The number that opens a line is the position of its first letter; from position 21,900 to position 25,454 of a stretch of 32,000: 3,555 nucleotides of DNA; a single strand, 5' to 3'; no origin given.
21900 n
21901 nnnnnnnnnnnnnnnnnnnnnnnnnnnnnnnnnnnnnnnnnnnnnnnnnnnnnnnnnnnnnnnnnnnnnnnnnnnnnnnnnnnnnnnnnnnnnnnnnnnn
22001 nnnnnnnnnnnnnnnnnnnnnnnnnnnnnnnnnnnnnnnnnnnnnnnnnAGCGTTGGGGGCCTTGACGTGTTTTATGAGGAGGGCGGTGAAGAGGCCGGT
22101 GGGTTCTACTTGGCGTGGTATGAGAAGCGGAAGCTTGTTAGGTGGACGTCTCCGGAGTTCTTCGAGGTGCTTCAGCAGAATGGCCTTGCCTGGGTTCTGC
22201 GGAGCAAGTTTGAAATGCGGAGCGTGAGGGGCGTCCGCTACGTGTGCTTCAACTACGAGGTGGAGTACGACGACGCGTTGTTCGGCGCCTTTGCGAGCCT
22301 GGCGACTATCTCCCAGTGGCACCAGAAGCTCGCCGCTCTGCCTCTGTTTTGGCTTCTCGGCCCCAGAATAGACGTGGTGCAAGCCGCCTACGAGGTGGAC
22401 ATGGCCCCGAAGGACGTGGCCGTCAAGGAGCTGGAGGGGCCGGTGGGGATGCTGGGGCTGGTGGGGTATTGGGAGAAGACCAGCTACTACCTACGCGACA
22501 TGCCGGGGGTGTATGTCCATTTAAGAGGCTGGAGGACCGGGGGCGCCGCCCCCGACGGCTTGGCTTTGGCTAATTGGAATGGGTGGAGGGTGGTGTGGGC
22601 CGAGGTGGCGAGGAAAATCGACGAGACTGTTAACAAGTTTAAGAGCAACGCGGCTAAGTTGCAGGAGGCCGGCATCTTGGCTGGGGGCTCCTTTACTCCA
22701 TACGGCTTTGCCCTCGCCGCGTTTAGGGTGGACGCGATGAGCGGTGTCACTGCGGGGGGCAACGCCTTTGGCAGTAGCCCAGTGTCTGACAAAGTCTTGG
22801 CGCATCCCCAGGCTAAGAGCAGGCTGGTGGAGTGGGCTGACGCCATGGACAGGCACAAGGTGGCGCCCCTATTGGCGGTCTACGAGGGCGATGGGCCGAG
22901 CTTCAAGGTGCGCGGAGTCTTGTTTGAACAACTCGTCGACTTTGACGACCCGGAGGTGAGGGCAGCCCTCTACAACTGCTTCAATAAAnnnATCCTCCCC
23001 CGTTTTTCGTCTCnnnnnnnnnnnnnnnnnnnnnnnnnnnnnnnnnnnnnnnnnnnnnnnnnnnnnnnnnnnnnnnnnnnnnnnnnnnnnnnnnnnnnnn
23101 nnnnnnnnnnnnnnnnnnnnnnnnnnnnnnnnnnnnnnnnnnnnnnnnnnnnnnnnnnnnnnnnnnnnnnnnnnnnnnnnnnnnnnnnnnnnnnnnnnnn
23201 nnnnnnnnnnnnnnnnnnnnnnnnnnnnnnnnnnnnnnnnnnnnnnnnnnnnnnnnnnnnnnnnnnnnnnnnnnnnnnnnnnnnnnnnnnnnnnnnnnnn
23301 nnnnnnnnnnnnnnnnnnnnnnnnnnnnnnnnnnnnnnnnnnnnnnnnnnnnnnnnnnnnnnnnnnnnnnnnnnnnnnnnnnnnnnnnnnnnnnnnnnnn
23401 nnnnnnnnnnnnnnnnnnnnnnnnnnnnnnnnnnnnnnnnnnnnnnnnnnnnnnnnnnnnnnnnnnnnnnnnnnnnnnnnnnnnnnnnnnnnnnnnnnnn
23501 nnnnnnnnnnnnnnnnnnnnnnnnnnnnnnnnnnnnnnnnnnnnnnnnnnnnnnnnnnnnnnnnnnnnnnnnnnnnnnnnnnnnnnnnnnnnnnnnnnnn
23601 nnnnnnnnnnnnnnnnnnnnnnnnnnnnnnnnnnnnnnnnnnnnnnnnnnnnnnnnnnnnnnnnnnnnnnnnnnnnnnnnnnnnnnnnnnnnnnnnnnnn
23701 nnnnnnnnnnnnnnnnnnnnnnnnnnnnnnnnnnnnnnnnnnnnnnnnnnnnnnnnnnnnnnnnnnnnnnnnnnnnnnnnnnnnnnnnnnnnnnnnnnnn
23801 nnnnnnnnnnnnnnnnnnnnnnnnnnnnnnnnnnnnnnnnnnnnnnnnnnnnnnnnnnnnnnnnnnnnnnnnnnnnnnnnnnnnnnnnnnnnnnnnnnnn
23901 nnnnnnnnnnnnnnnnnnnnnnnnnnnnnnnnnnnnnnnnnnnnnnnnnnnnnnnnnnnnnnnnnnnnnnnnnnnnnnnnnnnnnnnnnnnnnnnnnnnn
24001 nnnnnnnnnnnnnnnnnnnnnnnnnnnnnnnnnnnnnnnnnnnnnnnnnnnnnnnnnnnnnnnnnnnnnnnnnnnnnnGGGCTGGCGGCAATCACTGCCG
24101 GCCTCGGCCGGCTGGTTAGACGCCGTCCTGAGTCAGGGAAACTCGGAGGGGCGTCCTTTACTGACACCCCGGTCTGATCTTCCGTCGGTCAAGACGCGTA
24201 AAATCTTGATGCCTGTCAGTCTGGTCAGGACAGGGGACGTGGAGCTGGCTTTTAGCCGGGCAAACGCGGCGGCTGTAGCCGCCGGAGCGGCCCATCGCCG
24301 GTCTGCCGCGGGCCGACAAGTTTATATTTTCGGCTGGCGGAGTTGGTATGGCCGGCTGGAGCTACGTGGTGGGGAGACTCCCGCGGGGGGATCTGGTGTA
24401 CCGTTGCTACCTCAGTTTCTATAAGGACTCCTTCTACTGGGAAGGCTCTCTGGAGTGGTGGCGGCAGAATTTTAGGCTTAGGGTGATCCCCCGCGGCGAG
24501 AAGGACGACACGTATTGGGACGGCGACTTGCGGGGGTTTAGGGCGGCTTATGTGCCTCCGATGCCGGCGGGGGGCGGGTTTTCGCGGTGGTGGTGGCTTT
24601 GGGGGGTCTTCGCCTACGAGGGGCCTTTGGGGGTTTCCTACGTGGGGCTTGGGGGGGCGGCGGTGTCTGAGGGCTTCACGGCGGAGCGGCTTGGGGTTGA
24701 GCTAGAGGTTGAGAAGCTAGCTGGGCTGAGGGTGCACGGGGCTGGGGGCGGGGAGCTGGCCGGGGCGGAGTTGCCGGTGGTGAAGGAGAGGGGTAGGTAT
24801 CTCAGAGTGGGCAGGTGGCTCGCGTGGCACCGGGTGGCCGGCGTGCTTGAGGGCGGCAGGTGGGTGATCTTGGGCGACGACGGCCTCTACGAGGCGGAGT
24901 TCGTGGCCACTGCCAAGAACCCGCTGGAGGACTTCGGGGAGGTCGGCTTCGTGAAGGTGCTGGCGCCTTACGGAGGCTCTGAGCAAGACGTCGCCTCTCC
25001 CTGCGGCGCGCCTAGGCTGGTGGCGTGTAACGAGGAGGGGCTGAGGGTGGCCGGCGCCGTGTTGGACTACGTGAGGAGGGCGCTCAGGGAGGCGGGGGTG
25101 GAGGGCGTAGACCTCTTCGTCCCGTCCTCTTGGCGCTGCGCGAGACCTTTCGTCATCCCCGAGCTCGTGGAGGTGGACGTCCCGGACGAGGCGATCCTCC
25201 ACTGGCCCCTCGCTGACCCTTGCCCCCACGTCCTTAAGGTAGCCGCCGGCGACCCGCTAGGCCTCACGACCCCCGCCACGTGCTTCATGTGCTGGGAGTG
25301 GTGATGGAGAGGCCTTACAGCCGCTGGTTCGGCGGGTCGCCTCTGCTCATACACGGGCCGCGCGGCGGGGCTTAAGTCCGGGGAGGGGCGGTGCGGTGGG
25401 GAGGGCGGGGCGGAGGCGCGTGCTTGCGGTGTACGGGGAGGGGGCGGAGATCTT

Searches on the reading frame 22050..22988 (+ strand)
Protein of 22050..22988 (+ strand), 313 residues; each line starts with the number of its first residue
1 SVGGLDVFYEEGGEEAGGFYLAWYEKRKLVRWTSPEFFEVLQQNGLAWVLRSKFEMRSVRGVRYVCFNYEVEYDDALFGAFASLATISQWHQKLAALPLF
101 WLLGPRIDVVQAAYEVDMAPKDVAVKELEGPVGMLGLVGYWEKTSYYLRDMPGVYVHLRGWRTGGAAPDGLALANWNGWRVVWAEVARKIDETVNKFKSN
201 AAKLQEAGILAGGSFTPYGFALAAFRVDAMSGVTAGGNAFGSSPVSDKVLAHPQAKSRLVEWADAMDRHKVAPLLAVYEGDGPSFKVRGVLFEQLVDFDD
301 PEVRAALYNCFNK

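Call 55: predict_structure(alignment_id=A2)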
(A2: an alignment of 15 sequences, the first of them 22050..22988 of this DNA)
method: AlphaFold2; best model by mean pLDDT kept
length: 313 residues; sequences in the alignment: 15
mean_pLDDT: 81.8   pTM: 0.83
mean pLDDT of the five models: 81.8, 79.8, 79.5, 77.6, 54.0
residues with pLDDT >= 90: 155; 70-90: 97; 50-70: 33; < 50: 28
segments of 3 or more residues with pLDDT < 50: 135-140, 234-255
pLDDT, mean of each block of 10 residues (from residue 1): 75 65 76 89 94 93 94 90 74 93 94 90 82 50 64 73 82 95 96 95 93 90 86 43 35 57 89 96 95 94 93 78
secondary structure, 60 per line:
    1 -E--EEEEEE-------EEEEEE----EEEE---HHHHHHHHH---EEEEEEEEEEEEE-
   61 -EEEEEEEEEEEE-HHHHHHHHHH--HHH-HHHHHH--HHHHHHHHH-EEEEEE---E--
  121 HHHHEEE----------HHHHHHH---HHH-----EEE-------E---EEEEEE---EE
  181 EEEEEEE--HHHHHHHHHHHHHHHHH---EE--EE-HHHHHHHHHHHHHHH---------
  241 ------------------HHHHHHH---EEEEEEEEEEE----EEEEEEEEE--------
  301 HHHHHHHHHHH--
elements in order: E5-10 E18-23 E28-31 H35-43 E47-59 E62-73 H75-84 H91-96 H99-107 E109-114 H121-124 E125-127 H138-144 E156-158 E170-175 E179-187 H190-206 H217-231 H259-265 E269-279 E284-292 H301-311
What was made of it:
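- On PD-(D/E)xK nuclease superfamily (C, D C-terminus): The AF2 model has pLDDT 81.8 and pTM 0.83 (call 55).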

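Call 58: fold_search(model_id=the predicted structure, library=pdb)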
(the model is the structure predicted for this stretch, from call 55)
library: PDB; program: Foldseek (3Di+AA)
matches with E <= 10: 358; with E <= 0.001: 0
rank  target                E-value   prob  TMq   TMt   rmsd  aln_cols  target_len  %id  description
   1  8rjw_C                4.7e-01  0.13  0.10  0.16   7.2        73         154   10  Human RAD52 open ring - ssDNA complex (released 2024-04-24)
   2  4v7r_AB               5.3e-01  0.04  0.09  0.10  18.8       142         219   15  Yeast 80S ribosome. (released 2014-07-09)
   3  6xrb_A                5.6e-01  0.10  0.10  0.18  10.8        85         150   12  Crystal structure of SciW from Salmonella typhimurium (released 2020-12-30)
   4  2aud                  7.6e-01  0.08  0.14  0.17   9.8       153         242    7  Unliganded HincII (released 2005-10-04)
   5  3nhq_E                7.6e-01  0.03  0.08  0.05  18.0       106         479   14  The dark Pfr structure of the photosensory core module of P. aeruginosa Bacteriophytochrome (released 2011-11-30)
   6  1sr9_A                9.0e-01  0.10  0.11  0.06  10.8        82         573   11  Crystal Structure of LeuA from Mycobacterium tuberculosis (released 2004-05-18)
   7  5gke_A                9.0e-01  0.02  0.10  0.13  26.0       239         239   11  Structure of EndoMS-dsDNA1 complex (released 2016-11-02)
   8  6xrr_A                1.0e+00  0.08  0.10  0.19  11.1        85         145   12  Structure of SciW bound to the Rhs1 Transmembrane Domain from Salmonella typhimurium (released 2020-12-30)
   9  5xnl_P                1.0e+00  0.04  0.08  0.13  14.7       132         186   11  Structure of stacked C2S2M2-type PSII-LHCII supercomplex from Pisum sativum (released 2017-09-20)
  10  3hpz_A                1.1e+00  0.09  0.11  0.06  10.8        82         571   11  Crystal structure of Mycobacterium tuberculosis LeuA complexed with bromopyruvate (released 2010-05-19)
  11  6xrf_A                1.1e+00  0.03  0.06  0.13  12.9       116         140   11  EagT6 Tse6 NT complex (released 2020-12-30)
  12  1tu1_A                1.4e+00  0.02  0.08  0.13  12.7       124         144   10  Crystal Structure of Protein of Unknown Function PA94 from Pseudomonas aeruginosa, Putative Regulator (released 2004-08-03)
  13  6sw9_F                1.5e+00  0.11  0.09  0.12   5.1        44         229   20  IC2A model of cryo-EM structure of a full archaeal ribosomal translation initiation complex devoid of aIF1 in P. abyss (released 2020-02-19)
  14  1q23_B                1.5e+00  0.01  0.09  0.12  25.6       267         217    9  Crystal structure of Chloramphenicol acetyltransferase I complexed with Fusidic acid at 2.18 A resolution (released 2004-08-03)
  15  9efe_C                1.5e+00  0.06  0.07  0.15   6.9        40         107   10  Crystal Structure in space group P21 of a nucleoid-associated protein (UBP) from Sulfolobus islandicus. (released 2025-06-11)
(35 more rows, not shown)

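Call 64: fold_search(model_id=the predicted structure, library=viral)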
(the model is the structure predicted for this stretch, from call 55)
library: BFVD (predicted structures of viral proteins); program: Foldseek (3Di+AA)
matches with E <= 10: 510; with E <= 0.001: 0
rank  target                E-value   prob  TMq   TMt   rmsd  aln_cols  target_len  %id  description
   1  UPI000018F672         1.7e-01  0.16  0.12  0.13  12.2       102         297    6  (no name look-up for this kind of identifier)
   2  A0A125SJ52            2.2e-01  0.08  0.08  0.18  13.4        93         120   18  (no name in the UniProt tables at hand)
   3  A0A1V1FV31            3.1e-01  0.13  0.17  0.17  15.1       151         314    7  Exonucleaase VIII [Azobacteroides phage ProJPt-Bp1]
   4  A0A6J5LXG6            3.1e-01  0.08  0.10  0.10  10.9        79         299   10  DNA repair protein Rad52/59/22 [uncultured Caudovirales phage]
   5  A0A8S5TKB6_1          4.1e-01  0.14  0.24  0.12   9.5       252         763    8  Uncharacterized protein [Podoviridae sp. ctz6O13]
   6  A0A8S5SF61            4.1e-01  0.13  0.14  0.31  14.1       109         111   10  Uncharacterized protein [Caudovirales sp. ctrNG92]
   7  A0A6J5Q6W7            4.4e-01  0.16  0.18  0.38  15.9       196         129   10  Uncharacterized protein [uncultured Caudovirales phage]
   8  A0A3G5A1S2            4.9e-01  0.14  0.11  0.13   4.3        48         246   23  Uncharacterized protein [Harvfovirus sp.]
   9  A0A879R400            5.2e-01  0.09  0.11  0.17  11.7       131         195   11  Uncharacterized protein [Synechococcus phage S-SRM01]
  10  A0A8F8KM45            6.3e-01  0.21  0.10  0.16   7.1        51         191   16  Uncharacterized protein [Clandestinovirus]
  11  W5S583                7.0e-01  0.12  0.09  0.08   7.0        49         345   14  Uncharacterized protein [Pithovirus sibericum]
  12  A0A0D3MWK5            7.0e-01  0.06  0.10  0.24  12.9       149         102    8  Uncharacterized protein [Staphylococcus phage vB_SepM_ phiIPLA-C1C]
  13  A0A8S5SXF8            7.0e-01  0.06  0.13  0.15  13.6       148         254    9  Exodeoxyribonuclease 8 [Siphoviridae sp. ctAkS7]
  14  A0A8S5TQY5            7.9e-01  0.10  0.11  0.37  13.2        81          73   11  Uncharacterized protein [Myoviridae sp. ctY1522]
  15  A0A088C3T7            7.9e-01  0.03  0.11  0.13  17.2       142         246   12  (no name in the UniProt tables at hand)
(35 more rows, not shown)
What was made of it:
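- Noise-level Foldseek hits for D-CT include HincII, EndoMS/NucS and exonuclease VIII (calls 58, 64). All Foldseek matches have E>0.1 and TM of 0.24 or less (calls 58, 64).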

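Call 67: search_solved_structures(query=A2, max_evalue=10)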
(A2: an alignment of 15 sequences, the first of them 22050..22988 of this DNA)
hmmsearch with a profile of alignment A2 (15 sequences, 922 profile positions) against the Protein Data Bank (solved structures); distinct sequences matched with E-value up to 10: 1.
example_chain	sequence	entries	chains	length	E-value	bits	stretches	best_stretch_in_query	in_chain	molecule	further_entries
3wyb_A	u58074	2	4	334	1.2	10.3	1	371-411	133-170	Meso-diaminopimelate D-dehydrogenase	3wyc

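Call 79: search_protein_families(library=phrogs, proteins=[window:22050-22988:+], max_evalue=0.01)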
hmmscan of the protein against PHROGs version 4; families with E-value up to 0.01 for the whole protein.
window:22050-22988:+ (313 aa): 0 families

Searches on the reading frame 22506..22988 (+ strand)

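Call 46: search_protein_families(library=pfam, proteins=[window:22506-22988:+], max_evalue=10)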
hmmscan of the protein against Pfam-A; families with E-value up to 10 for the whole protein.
window:22506-22988:+ (161 aa): 1 family
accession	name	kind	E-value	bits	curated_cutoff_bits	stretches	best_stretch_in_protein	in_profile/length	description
PF25591.1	LRV_2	-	0.028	14.8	27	1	97-124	31-58/61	Leucine Rich Repeat Variant domain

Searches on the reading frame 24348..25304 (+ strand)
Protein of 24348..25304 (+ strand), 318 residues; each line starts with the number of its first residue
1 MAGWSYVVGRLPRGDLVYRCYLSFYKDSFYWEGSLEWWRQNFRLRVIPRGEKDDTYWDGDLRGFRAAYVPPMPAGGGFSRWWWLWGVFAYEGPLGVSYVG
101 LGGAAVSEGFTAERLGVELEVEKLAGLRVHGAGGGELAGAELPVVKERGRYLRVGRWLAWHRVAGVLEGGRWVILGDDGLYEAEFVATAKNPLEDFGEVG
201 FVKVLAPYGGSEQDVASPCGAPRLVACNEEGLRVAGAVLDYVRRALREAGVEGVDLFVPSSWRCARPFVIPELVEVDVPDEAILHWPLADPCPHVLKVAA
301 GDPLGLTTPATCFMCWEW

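Call 6: search_protein_families(library=pfam, proteins=[window:24348-25304:+], max_evalue=0.01)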
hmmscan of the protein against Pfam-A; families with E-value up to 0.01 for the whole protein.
window:24348-25304:+ (318 aa): 0 families

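Call 7: search_protein_families(library=ncbifam, proteins=[window:24348-25304:+], max_evalue=0.01)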
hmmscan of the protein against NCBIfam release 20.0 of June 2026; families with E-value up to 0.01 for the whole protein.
window:24348-25304:+ (318 aa): 0 families

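Call 79: search_protein_families(library=phrogs, proteins=[window:24348-25304:+], max_evalue=0.01)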
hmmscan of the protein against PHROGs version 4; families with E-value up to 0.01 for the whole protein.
window:24348-25304:+ (318 aa): 0 families

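Call 87: find_encoding_contigs(protein=window:24348-25304:+, flank=10000, max_places=10)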
Protein window:24348-25304:+ (318 aa): 22 contigs read that carry it; 10 places shown.
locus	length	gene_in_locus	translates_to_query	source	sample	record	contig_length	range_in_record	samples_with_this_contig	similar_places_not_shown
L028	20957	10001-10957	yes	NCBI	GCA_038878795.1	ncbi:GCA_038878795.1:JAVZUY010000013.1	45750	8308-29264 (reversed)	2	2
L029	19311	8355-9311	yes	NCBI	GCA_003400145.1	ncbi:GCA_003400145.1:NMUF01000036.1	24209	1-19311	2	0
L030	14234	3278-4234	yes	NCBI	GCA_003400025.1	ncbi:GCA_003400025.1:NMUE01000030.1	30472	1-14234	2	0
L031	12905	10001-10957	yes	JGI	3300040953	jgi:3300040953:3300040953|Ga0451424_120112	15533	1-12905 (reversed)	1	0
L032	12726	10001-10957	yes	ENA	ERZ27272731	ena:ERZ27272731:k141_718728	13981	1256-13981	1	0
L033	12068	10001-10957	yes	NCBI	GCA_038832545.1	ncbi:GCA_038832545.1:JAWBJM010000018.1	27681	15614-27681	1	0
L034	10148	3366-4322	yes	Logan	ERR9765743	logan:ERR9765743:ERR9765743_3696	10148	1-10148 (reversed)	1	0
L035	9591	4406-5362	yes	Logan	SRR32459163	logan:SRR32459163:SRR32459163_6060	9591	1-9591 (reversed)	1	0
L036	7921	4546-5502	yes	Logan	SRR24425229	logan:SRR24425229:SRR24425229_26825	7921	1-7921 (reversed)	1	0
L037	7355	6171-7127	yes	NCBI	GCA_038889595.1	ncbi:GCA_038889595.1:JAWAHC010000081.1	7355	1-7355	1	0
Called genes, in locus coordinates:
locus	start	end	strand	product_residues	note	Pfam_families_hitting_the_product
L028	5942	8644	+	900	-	-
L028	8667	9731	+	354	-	-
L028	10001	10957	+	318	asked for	-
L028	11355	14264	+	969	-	-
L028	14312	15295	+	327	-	-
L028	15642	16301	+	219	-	-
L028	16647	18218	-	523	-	-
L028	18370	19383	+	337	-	-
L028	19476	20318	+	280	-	-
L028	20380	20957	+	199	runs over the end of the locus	-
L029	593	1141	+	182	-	PF14528:LAGLIDADG_3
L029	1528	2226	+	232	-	PF14528:LAGLIDADG_3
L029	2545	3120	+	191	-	PF14528:LAGLIDADG_3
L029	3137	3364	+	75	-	-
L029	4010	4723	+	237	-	-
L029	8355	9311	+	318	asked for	-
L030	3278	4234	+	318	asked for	-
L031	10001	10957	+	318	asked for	-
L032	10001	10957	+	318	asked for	-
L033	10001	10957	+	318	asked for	-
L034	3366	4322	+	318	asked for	-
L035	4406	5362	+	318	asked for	-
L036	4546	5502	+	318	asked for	-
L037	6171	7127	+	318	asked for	-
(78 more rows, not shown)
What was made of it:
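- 24348..25304 (+): F: A-type core-domain protein (318 aa). The exact protein occurs on 22 contigs in varied contexts (call 87).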
